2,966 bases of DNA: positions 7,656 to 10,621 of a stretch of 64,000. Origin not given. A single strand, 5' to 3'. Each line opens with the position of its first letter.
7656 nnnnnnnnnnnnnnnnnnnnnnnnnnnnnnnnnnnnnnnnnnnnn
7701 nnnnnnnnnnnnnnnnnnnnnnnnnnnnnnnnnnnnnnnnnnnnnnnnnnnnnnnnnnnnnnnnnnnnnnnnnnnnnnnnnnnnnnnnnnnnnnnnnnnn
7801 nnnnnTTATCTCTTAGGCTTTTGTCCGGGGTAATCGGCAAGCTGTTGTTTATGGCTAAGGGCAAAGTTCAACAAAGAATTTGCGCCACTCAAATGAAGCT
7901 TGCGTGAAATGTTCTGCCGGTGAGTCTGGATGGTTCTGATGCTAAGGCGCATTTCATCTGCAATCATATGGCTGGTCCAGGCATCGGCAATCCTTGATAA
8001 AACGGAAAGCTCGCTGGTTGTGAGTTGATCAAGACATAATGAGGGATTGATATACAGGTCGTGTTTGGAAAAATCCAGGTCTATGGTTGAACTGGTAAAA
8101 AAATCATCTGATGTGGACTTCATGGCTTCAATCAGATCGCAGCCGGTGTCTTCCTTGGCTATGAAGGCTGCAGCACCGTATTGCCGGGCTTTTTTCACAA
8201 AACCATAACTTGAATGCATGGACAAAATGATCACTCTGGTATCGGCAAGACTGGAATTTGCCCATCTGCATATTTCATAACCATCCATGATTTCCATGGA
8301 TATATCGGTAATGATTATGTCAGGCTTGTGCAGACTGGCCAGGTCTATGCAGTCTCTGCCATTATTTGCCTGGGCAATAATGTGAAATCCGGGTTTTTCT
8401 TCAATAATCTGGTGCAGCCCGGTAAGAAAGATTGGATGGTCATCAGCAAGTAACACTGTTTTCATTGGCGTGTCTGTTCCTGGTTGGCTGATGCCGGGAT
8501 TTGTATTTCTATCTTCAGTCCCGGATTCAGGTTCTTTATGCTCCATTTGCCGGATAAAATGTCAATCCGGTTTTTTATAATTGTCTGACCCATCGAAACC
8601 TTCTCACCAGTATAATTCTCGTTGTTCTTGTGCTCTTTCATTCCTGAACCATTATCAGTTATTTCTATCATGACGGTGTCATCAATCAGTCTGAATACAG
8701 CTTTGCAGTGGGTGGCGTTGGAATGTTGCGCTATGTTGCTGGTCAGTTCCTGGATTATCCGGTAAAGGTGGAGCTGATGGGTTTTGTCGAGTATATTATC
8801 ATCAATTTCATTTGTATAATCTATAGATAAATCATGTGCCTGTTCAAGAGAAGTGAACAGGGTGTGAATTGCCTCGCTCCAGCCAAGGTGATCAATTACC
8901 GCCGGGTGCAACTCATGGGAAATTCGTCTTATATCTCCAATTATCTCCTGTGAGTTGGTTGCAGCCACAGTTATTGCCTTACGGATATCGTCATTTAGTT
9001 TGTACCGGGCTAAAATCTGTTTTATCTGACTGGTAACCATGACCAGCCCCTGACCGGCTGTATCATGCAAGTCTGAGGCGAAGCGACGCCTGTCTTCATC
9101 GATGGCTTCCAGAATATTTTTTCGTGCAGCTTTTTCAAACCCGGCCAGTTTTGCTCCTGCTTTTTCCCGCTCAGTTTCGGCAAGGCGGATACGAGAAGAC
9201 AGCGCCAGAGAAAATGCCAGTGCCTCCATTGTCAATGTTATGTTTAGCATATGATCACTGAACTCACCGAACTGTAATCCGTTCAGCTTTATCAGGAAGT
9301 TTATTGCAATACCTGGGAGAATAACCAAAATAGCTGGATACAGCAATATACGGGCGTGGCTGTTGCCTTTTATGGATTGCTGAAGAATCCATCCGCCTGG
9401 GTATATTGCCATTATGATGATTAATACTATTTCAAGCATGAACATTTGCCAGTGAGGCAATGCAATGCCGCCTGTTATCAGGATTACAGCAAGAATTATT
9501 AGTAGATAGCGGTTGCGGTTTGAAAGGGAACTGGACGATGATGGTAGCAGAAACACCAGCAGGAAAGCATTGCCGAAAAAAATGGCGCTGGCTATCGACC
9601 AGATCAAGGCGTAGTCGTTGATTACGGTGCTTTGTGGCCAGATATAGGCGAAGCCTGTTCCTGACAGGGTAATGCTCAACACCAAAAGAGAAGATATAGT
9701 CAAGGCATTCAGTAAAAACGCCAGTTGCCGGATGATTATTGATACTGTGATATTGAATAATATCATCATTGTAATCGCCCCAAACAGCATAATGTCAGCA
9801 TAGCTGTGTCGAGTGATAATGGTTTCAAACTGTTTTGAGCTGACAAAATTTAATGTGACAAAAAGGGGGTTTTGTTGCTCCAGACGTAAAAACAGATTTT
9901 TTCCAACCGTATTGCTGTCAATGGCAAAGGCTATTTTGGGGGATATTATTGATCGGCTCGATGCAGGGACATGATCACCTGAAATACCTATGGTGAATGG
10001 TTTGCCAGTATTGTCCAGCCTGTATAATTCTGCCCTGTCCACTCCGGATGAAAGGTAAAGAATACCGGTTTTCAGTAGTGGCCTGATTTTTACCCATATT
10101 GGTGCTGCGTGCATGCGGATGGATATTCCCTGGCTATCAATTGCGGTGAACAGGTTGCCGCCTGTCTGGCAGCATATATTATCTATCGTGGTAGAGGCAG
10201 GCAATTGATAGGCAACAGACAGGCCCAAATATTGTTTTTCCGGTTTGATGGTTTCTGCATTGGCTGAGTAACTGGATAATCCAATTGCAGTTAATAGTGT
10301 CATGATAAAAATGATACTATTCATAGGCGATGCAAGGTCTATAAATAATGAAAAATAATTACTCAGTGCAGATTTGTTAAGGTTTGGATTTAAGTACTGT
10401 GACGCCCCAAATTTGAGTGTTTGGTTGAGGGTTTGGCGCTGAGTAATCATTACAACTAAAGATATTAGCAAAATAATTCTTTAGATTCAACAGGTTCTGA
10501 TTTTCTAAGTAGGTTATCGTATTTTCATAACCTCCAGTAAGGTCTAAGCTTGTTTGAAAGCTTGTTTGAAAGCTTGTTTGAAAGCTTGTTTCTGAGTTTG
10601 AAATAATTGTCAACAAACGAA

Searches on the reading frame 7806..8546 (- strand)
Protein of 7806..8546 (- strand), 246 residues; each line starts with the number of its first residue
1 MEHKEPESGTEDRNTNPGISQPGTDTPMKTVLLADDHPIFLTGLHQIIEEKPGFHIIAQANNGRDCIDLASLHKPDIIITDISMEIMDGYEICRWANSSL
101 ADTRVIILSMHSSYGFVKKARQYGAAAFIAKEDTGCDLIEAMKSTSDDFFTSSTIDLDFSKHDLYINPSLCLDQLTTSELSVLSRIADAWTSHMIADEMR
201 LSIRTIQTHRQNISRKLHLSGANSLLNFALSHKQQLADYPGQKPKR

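Call 35: search_protein_families(library=pfam, proteins=[window:7806-8546:-], max_evalue=0.001)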
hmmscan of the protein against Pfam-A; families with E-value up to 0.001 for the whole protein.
window:7806-8546:- (246 aa): 2 families
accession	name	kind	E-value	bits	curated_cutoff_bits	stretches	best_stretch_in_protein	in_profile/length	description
PF00072.30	Response_reg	-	1e-22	80.8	30.2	1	31-141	1-109/111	Response regulator receiver domain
PF00196.25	GerE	-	7e-10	38.8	23.5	1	174-221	2-49/57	Bacterial regulatory proteins, luxR family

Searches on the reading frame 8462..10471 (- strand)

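Call 35: search_protein_families(library=pfam, proteins=[window:8462-10471:-], max_evalue=0.001)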
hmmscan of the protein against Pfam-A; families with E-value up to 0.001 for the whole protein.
window:8462-10471:- (669 aa): 4 families
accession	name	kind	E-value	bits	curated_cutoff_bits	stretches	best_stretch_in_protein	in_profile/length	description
PF07695.17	7TMR-DISM_7TM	-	2.4e-19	70.5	29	1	224-427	3-205/205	7TM diverse intracellular signalling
PF07730.19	HisKA_3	-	1.3e-09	38.9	24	1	461-524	2-66/68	Histidine kinase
PF02518.31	HATPase_c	-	1.4e-07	32.3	26.4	1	566-659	3-108/111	Histidine kinase-, DNA gyrase B-, and HSP90-like ATPase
PF07696.17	7TMR-DISMED2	-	7.8e-06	26.3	22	1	93-210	13-135/136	7TMR-DISM extracellular 2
